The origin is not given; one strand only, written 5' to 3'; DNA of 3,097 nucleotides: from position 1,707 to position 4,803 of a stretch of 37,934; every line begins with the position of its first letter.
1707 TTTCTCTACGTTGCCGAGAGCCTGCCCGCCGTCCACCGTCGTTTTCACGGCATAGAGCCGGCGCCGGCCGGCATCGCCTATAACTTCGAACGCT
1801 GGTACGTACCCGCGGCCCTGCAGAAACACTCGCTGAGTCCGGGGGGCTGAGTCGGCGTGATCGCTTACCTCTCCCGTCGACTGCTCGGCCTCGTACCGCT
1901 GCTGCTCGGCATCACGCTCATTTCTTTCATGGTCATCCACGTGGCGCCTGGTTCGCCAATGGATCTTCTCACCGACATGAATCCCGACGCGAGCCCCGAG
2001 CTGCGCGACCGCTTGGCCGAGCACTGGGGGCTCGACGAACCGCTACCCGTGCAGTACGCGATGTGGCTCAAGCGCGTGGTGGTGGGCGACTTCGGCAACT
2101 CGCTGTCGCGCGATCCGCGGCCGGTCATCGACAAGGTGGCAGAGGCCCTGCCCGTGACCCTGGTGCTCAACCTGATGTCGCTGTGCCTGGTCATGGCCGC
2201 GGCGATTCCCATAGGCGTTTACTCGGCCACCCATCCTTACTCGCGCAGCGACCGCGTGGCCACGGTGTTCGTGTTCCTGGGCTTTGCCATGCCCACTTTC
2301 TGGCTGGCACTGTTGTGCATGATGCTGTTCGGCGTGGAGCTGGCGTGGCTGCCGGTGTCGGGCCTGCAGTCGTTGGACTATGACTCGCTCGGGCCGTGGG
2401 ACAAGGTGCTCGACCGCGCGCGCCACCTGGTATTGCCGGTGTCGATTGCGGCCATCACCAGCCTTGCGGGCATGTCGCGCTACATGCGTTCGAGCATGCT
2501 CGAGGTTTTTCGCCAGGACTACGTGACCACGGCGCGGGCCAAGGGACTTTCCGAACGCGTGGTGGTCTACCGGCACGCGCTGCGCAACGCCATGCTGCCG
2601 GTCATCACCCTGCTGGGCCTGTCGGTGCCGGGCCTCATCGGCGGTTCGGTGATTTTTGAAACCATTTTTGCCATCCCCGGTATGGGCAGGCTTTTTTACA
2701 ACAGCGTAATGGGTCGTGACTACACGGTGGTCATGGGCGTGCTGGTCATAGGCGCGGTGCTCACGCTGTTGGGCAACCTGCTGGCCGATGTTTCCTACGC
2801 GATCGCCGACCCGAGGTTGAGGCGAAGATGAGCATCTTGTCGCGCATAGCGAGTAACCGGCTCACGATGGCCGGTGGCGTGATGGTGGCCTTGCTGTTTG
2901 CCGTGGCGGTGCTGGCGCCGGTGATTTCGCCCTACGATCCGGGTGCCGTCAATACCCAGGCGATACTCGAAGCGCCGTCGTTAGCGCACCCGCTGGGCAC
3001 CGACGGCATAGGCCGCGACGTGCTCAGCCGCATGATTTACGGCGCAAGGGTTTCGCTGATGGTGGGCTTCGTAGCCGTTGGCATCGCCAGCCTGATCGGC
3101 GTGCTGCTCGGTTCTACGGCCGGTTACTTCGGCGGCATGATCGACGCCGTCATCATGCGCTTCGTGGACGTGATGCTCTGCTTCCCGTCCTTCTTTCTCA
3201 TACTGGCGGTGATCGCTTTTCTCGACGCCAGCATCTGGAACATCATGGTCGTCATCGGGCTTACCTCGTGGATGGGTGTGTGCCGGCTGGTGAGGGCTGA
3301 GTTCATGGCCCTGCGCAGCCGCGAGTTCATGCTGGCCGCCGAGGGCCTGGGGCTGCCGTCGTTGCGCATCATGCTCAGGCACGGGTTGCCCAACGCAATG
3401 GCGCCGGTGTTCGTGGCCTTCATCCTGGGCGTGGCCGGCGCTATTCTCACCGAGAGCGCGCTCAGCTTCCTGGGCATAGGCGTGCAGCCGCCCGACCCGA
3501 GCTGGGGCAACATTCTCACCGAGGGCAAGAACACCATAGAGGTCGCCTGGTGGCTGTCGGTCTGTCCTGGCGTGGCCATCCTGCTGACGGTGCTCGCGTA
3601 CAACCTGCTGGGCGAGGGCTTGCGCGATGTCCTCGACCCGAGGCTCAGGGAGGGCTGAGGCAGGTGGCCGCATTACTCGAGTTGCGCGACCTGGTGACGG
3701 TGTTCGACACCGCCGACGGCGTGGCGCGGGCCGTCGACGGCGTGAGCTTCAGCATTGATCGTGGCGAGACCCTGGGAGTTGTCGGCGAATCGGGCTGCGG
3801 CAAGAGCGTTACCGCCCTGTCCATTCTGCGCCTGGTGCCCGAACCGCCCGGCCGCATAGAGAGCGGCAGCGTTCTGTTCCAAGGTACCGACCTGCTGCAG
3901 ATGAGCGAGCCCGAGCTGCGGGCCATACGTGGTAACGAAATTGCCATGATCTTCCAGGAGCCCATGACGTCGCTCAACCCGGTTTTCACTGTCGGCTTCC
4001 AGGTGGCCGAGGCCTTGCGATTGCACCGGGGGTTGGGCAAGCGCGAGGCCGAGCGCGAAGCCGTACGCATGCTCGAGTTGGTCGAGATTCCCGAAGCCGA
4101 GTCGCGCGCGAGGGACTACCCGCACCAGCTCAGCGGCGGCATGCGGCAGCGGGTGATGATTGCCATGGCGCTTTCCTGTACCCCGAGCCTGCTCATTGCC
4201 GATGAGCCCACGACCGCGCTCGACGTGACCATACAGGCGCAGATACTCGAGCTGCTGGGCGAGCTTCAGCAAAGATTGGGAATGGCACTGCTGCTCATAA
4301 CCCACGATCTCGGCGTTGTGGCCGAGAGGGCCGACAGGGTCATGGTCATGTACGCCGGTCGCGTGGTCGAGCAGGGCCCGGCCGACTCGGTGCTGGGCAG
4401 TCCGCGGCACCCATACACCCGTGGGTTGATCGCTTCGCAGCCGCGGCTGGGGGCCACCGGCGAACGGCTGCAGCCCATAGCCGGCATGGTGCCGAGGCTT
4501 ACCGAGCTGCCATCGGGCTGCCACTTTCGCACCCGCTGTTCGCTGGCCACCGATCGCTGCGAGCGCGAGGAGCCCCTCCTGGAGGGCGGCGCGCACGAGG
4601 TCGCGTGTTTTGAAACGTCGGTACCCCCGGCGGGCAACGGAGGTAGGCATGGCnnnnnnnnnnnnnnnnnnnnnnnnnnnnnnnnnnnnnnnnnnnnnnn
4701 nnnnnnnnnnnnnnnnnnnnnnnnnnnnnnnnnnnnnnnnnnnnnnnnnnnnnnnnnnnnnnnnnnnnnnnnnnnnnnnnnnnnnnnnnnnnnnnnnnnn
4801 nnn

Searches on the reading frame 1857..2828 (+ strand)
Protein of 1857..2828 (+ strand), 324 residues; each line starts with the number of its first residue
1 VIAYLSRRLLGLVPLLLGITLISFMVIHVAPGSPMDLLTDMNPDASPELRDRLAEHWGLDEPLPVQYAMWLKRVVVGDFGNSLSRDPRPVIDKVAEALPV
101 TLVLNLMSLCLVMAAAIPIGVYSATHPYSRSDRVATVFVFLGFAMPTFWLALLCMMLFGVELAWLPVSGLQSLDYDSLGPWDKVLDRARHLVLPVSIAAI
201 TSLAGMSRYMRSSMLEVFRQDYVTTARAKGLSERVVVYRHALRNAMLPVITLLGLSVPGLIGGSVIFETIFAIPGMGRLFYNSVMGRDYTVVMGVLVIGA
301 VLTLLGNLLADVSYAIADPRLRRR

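Call 84: search_protein_families(library=pfam, proteins=[window:1857-2828:+], max_evalue=0.001)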
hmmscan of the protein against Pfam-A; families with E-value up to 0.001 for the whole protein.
window:1857-2828:+ (324 aa): 2 families
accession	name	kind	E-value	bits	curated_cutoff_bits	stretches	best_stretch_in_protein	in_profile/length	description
PF00528.27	BPD_transp_1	-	8e-44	150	26.4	1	116-323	1-184/184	Binding-protein-dependent transport system inner membrane component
PF19300.4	BPD_transp_1_N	-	5.6e-10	39.9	23.8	1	1-86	1-84/114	Binding-prot-dependent transport system membrane comp, N-term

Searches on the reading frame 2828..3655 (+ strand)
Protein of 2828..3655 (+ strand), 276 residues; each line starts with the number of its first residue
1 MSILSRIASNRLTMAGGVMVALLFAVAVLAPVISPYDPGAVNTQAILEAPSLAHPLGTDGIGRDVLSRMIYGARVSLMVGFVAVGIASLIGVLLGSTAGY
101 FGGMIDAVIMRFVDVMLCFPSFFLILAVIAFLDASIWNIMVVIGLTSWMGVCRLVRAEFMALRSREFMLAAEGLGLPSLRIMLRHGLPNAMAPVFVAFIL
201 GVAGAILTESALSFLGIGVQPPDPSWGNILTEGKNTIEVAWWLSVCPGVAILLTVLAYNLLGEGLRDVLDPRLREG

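Call 84: search_protein_families(library=pfam, proteins=[window:2828-3655:+], max_evalue=0.001)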
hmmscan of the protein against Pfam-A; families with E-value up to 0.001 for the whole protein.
window:2828-3655:+ (276 aa): 2 families
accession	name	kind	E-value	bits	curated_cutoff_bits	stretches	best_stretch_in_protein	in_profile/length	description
PF00528.27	BPD_transp_1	-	9.9e-31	107.3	26.4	1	91-274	1-183/184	Binding-protein-dependent transport system inner membrane component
PF12911.12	OppC_N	-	7.9e-09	35.7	23.9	1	4-50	7-53/53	N-terminal TM domain of oligopeptide transport permease C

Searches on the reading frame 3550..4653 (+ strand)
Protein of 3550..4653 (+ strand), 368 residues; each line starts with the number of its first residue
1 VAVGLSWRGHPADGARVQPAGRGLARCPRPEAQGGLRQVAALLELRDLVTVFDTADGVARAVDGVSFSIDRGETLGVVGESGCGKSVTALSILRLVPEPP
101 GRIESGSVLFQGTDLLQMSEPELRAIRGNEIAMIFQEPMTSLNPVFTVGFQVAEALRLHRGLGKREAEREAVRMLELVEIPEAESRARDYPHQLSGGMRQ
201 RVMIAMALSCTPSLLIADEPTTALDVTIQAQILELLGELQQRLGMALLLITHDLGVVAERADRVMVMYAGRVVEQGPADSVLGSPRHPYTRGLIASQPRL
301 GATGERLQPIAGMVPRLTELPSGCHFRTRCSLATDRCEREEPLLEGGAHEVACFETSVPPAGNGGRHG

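Call 84: search_protein_families(library=pfam, proteins=[window:3550-4653:+], max_evalue=0.001)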
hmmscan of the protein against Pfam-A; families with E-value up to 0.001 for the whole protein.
window:3550-4653:+ (368 aa): 3 families
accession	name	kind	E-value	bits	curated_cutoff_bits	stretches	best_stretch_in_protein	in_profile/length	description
PF00005.33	ABC_tran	-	6e-29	101.8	25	1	63-222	2-137/137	ABC transporter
PF08352.17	oligo_HPY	-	5.8e-21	75.1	27.1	1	273-337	1-65/65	Oligopeptide/dipeptide transporter, C-terminal region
PF13304.12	AAA_21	-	4.7e-07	30.6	27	1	184-257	228-303/304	AAA domain, putative AbiEii toxin, Type IV TA system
